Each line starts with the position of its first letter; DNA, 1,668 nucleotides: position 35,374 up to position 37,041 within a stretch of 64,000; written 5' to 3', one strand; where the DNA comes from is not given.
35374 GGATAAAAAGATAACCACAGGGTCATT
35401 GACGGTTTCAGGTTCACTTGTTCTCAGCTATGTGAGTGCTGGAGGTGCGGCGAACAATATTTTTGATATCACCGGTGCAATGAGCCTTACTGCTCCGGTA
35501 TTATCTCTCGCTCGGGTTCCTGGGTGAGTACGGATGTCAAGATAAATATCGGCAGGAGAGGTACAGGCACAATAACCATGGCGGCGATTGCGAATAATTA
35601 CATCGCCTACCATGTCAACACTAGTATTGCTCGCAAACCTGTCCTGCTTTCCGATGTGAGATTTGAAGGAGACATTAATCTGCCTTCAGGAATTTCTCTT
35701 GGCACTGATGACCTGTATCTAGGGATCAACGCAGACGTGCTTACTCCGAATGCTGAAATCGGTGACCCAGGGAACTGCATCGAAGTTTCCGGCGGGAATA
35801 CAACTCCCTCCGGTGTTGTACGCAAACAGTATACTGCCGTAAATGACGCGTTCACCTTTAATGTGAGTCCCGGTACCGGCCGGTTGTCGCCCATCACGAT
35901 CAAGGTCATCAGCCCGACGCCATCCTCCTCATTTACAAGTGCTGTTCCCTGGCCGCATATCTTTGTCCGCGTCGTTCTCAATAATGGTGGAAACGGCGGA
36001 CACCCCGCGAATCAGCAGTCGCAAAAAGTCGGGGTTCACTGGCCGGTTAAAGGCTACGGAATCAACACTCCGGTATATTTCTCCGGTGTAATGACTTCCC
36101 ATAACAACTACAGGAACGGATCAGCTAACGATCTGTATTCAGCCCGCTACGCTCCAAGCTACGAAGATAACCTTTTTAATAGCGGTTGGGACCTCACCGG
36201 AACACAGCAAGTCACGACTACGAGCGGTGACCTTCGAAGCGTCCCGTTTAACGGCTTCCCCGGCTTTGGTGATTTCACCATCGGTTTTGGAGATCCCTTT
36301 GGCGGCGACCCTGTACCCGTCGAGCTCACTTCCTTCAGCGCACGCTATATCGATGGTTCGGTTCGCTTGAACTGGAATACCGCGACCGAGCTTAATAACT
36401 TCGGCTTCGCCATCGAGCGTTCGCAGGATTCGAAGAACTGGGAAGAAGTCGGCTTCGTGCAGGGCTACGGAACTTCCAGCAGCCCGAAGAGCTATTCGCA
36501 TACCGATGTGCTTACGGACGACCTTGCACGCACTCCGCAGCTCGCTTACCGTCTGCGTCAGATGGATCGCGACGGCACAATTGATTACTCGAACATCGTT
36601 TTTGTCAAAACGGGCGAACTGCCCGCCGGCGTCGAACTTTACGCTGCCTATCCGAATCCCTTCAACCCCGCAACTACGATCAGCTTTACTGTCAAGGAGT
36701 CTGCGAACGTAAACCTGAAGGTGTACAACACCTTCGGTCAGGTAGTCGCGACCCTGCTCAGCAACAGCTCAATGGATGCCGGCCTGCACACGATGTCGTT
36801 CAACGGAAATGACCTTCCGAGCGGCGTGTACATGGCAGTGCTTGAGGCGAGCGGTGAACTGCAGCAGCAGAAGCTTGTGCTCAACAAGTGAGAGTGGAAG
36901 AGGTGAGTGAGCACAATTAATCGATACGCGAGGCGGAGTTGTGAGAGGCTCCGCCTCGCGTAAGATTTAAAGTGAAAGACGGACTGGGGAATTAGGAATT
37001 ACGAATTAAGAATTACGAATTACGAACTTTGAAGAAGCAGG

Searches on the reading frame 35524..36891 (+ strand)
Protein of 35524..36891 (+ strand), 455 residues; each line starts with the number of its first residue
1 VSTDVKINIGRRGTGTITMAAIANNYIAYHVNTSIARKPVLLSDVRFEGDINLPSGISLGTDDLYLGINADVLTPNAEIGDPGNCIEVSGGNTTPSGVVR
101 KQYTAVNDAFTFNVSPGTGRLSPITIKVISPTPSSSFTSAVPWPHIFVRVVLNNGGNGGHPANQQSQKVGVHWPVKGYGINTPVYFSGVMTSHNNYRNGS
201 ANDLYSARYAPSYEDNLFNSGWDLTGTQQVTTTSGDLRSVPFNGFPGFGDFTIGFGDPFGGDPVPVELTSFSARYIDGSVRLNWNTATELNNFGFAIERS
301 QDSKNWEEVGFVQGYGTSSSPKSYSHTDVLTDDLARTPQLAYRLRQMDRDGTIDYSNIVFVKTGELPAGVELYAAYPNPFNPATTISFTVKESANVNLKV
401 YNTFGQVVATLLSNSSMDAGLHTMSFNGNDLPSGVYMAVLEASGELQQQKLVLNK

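Call 3: search_protein_families(library=pfam, proteins=[window:35524-36891:+], max_evalue=1)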
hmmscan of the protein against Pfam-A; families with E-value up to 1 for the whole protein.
window:35524-36891:+ (455 aa): 4 families
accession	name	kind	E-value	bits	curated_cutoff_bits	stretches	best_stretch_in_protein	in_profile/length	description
PF18962.6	Por_Secre_tail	-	2.3e-10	41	27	1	376-452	2-74/75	Secretion system C-terminal sorting domain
PF13585.12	CHU_C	-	0.00025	21.5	27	1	386-449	20-80/86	CHU_C Type IX secretion signal domain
PF13860.13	FlgD_ig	-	0.0004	20.7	27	1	385-443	13-76/79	FlgD Ig-like domain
PF22633.2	F5_F8_type_C_2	-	0.15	13.1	27.8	1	278-317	33-72/91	NedA-like, galactose-binding domain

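Call 4: search_protein_families(library=ncbifam, proteins=[window:35524-36891:+], max_evalue=1)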
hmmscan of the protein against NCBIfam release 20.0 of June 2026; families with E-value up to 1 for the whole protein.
window:35524-36891:+ (455 aa): 5 families
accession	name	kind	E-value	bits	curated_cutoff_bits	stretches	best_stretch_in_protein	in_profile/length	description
TIGR04183.1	Por_Secre_tail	domain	2.3e-10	40.3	23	1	376-453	2-71/72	T9SS type A sorting domain-containing protein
NF052323.1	T9SSA_dep_M6i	equivalog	1.2e-08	33.4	600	1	376-449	961-1033/1043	T9SS-dependent M6-like inactivated metalloprotease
NF038113.1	T9SSA_dep_M36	equivalog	4.5e-08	31.7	885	1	371-454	791-869/869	T9SS-dependent M36 family metallopeptidase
NF052228.1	T9SS_PorZ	equivalog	0.00012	20.6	260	1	373-440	673-740/757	type IX secretion system anionic LPS delivery protein PorZ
NF033707.1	T9SS_sortase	equivalog_domain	0.0006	17.5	420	1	356-447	982-1082/1095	type IX secretion system sortase PorU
